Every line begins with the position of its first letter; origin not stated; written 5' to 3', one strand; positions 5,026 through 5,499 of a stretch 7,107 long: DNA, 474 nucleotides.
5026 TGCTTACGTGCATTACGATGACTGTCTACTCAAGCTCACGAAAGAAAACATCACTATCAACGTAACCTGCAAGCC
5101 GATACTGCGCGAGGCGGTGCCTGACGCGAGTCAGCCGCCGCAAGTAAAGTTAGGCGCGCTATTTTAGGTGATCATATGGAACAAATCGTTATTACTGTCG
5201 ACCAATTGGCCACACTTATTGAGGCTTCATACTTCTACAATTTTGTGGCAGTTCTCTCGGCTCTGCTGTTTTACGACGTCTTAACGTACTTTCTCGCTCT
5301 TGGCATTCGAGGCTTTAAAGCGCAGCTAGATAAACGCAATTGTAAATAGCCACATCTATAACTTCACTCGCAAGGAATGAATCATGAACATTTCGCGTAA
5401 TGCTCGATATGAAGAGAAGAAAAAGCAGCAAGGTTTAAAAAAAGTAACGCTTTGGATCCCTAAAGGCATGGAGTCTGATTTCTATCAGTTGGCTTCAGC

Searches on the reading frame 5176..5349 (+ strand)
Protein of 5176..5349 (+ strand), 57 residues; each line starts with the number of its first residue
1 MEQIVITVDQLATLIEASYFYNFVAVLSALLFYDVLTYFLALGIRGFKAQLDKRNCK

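Call 10: search_protein_families(library=pfam, proteins=[window:5176-5349:+], max_evalue=0.1)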
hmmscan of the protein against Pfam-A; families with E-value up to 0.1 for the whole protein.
window:5176-5349:+ (57 aa): 0 families

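Call 11: search_protein_families(library=phrogs, proteins=[window:5176-5349:+], max_evalue=0.1)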
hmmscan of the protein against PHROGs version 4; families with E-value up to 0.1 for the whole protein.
window:5176-5349:+ (57 aa): 1 family
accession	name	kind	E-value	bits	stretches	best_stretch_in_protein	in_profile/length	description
phrog_7006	-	unknown function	1.1e-31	109.7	1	1-57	1-57/61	-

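Call 39: find_homologous_proteins(query=window:5176-5346:+, max_evalue=0.001)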
Query window:5176-5346:+ (57 aa): 14 proteins with E <= 0.001 among 14 candidates.
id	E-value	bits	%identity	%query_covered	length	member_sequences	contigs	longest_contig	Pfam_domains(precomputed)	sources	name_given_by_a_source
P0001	2.9e-28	113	100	100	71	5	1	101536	-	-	-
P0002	1.2e-16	77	74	100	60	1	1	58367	-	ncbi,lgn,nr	ncbi:hypothetical protein Q6U58_002914 [Vibrio cholerae]|nr:hypothetical protein [Vibrio cholerae]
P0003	1.2e-16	77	74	100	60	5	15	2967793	-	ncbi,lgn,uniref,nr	ncbi:hypothetical protein D6V18_01505 [Vibrio cholerae]|uniref:hypothetical protein n=1 Tax=Vibrio c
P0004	6.8e-16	75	72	100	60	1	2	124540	-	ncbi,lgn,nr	ncbi:hypothetical protein RUK64_001676 [Vibrio cholerae]|nr:hypothetical protein [Vibrio cholerae] E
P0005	1.0e-15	74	72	100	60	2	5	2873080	-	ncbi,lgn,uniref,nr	ncbi:hypothetical protein O1D29_000800 [Vibrio cholerae]|uniref:hypothetical protein n=1 Tax=Vibrio 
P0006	1.1e-15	74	72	95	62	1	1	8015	-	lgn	-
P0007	1.4e-15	74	70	100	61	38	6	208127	-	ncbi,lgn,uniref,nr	ncbi:hypothetical protein [Vibrio cholerae]|uniref:hypothetical protein n=1 Tax=Vibrio cholerae TaxI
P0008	5.1e-15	72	74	95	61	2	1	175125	-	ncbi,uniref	ncbi:hypothetical protein [Vibrio cholerae]|uniref:hypothetical protein n=1 Tax=Vibrio cholerae TaxI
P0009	1.5e-14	71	68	100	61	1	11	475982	-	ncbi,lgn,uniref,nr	ncbi:TPA: hypothetical protein ACTGG1_000787 [Vibrio cholerae]|uniref:hypothetical protein n=1 Tax=V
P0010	1.5e-14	71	70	95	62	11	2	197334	-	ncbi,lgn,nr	ncbi:hypothetical protein QTU67_001649 [Vibrio cholerae]|nr:hypothetical protein [Vibrio cholerae]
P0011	2.7e-14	70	70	95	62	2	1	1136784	-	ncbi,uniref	ncbi:hypothetical protein V7T16_17025 [Vibrio metoecus]|uniref:hypothetical protein n=1 Tax=Vibrio m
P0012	1.1e-13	68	69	95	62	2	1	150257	-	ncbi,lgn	ncbi:hypothetical protein V9K54_001145 [Vibrio cholerae]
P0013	1.8e-13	67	67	100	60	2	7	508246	-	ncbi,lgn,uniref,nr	ncbi:TPA: hypothetical protein SLZ57_000298 [Vibrio cholerae]|uniref:hypothetical protein n=1 Tax=Vi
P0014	6.4e-8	50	68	60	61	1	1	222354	-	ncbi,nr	ncbi:hypothetical protein NMS22_001405 [Vibrio cholerae]|nr:hypothetical protein [Vibrio cholerae]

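Call 40: find_encoding_contigs(protein=P0001, flank=8000, max_places=6)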
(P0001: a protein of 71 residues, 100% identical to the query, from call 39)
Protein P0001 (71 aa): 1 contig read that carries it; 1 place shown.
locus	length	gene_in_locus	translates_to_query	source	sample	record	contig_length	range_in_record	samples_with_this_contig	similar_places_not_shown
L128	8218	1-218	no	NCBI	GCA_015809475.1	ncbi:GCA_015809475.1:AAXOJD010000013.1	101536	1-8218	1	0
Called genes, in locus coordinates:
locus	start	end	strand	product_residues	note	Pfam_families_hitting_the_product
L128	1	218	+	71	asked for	?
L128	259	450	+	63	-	-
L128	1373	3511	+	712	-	-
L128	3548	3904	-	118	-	-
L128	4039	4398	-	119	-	-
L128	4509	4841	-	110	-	PF12321:DUF3634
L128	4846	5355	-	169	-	PF06303:MatP, PF17414:MatP_C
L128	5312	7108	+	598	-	PF13654:AAA_32, PF05362:Lon_C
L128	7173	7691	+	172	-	PF07977:FabA, PF22818:ApeI-like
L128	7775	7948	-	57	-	PF04957:RMF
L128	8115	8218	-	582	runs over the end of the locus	PF11949:DUF3466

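Call 41: find_encoding_contigs(protein=P0003, flank=6000, max_places=6)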
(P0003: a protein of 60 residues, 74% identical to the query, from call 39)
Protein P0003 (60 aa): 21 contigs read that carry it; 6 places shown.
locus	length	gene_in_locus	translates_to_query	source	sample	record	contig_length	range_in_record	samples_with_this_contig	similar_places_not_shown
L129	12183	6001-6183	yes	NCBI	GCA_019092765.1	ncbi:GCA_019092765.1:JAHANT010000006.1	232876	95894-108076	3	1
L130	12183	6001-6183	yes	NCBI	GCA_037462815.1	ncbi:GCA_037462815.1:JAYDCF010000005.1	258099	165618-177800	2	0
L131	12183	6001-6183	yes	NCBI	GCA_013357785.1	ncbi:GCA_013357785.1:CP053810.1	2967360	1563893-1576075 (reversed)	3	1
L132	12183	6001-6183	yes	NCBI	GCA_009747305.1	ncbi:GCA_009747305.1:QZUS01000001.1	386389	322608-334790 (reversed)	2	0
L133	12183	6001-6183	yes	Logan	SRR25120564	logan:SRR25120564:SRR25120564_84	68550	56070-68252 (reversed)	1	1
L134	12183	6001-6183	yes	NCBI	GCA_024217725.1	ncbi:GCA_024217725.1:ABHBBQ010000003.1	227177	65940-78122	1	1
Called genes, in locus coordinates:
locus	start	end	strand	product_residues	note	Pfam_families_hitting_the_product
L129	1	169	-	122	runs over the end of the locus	PF12472:DUF3693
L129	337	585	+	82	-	-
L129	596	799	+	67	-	-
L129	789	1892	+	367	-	PF02486:Rep_trans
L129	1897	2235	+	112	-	PF06950:DUF1293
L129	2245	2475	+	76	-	-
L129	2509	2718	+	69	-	-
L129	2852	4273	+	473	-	-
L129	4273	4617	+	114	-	PF10734:DUF2523 (weak)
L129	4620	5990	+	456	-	PF05707:Zot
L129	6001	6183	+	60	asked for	-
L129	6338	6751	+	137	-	-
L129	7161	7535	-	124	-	-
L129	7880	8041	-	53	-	PF03701:UPF0181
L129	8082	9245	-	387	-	PF13729:TraF_2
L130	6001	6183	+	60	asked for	-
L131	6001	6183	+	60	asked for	-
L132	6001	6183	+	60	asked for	-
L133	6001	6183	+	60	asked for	-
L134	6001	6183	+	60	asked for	-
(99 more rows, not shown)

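Call 42: find_encoding_contigs(protein=P0007, flank=6000, max_places=6)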
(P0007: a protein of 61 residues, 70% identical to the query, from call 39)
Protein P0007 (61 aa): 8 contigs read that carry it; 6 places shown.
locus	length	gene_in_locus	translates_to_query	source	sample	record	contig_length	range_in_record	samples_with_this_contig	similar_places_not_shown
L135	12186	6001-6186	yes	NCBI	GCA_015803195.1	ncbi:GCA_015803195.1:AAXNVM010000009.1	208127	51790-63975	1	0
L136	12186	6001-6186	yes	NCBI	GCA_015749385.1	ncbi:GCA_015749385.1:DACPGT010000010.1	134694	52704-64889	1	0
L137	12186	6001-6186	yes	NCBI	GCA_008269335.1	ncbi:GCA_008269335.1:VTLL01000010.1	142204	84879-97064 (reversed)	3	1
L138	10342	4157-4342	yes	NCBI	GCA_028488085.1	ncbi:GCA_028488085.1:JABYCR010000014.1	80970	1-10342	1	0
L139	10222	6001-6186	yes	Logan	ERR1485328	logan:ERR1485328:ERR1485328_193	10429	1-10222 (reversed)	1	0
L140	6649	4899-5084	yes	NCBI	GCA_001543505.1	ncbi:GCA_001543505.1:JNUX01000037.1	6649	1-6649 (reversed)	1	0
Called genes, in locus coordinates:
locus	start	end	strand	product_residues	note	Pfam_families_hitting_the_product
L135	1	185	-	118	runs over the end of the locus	PF12472:DUF3693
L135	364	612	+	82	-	-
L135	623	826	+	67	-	-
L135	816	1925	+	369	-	PF02486:Rep_trans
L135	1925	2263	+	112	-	PF06950:DUF1293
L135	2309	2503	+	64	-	-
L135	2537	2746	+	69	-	-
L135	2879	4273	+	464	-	-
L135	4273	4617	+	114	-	PF10734:DUF2523 (weak)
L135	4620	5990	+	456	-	PF05707:Zot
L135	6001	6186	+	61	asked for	-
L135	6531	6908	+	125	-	-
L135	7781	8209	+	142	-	PF01541:GIY-YIG (weak)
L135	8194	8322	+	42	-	-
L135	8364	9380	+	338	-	PF10987:DUF2806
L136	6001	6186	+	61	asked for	-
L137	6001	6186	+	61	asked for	-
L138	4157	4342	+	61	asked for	-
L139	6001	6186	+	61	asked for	-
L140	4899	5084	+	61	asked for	-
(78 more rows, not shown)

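Call 55: find_encoding_contigs(protein=P0011, flank=3000, max_places=4)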
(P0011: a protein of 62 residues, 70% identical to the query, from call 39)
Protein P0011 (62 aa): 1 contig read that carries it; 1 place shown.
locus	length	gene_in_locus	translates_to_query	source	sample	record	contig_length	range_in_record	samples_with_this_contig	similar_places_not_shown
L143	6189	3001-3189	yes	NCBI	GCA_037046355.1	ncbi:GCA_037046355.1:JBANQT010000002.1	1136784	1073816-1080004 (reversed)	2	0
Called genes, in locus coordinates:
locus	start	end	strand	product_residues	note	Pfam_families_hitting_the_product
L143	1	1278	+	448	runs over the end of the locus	-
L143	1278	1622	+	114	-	PF10734:DUF2523 (weak)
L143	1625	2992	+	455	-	PF05707:Zot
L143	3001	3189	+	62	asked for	-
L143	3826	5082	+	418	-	PF01555:N6_N4_Mtase (weak)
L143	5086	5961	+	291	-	-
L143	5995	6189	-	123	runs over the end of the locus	-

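Call 56: find_encoding_contigs(protein=P0014, flank=3000, max_places=4)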
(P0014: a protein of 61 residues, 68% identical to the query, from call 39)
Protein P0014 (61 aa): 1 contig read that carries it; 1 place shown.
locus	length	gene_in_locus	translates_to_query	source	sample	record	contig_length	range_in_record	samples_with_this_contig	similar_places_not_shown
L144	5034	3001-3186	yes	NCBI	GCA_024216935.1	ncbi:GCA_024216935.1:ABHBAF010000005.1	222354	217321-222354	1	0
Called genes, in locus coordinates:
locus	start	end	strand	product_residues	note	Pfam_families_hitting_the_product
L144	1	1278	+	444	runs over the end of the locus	-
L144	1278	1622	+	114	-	PF10734:DUF2523 (weak)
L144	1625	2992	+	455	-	PF05707:Zot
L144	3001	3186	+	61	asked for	-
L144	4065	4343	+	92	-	-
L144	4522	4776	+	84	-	PF07927:HicA_toxin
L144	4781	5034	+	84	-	PF05534:HicB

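Call 57: find_encoding_contigs(protein=P0013, flank=3000, max_places=6)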
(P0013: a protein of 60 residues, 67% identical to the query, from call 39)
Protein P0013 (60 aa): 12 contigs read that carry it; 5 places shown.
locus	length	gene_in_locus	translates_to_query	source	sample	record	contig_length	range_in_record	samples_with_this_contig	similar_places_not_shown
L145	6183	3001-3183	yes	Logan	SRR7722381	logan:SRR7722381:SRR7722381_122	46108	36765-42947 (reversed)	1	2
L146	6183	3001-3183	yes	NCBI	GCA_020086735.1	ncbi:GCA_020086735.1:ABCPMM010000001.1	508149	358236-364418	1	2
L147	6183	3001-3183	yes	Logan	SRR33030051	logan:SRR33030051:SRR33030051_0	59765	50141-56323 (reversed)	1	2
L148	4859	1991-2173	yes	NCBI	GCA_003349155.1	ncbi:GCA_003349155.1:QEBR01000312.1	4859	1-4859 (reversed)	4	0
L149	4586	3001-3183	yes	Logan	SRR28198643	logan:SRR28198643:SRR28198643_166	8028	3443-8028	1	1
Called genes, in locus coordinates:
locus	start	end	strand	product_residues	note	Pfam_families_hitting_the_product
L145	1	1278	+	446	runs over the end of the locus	-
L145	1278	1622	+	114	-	PF10734:DUF2523 (weak)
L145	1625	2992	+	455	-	PF05707:Zot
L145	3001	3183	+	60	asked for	-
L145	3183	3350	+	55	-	-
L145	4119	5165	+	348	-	PF03235:GmrSD_N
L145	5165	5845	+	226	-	PF18735:HEPN_RiboL-PSP, PF18737:HEPN_MAE_28990 (weak)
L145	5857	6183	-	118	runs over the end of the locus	-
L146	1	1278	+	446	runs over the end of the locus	-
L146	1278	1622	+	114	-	PF10734:DUF2523 (weak)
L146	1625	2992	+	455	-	PF05707:Zot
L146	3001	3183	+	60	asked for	-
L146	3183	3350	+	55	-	-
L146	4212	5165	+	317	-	PF03235:GmrSD_N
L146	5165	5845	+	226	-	PF18735:HEPN_RiboL-PSP, PF18737:HEPN_MAE_28990 (weak)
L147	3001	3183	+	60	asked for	-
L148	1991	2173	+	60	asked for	-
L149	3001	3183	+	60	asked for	-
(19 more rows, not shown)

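Call 58: find_encoding_contigs(protein=P0009, flank=3000, max_places=6)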
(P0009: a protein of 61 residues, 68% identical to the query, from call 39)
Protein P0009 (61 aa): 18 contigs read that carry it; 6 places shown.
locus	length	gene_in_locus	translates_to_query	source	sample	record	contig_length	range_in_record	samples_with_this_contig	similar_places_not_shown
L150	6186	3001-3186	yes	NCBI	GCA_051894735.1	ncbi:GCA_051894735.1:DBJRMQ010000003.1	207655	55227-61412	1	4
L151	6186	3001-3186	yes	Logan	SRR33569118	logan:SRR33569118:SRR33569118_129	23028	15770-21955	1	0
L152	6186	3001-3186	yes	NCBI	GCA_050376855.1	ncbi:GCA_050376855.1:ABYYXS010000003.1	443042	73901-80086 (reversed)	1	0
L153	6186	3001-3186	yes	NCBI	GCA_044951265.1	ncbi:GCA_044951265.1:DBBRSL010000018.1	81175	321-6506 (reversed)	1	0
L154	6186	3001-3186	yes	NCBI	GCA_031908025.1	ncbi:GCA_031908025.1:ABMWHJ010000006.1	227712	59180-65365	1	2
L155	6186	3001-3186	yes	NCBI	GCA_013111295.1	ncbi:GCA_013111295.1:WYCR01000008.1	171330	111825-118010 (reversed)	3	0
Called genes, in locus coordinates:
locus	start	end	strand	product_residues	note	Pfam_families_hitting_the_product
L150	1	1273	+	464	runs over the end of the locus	-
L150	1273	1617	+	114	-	PF10734:DUF2523 (weak)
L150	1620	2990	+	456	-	PF05707:Zot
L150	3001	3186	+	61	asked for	-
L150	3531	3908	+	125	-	-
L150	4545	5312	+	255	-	-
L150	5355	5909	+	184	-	-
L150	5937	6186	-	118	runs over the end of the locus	-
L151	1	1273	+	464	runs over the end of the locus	-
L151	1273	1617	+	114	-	PF10734:DUF2523 (weak)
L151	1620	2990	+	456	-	PF05707:Zot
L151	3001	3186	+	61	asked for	-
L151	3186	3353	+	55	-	-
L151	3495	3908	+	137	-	-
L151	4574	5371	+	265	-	PF18730:HEPN_Cthe2314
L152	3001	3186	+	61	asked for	-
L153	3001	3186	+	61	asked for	-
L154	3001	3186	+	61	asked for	-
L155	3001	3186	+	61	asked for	-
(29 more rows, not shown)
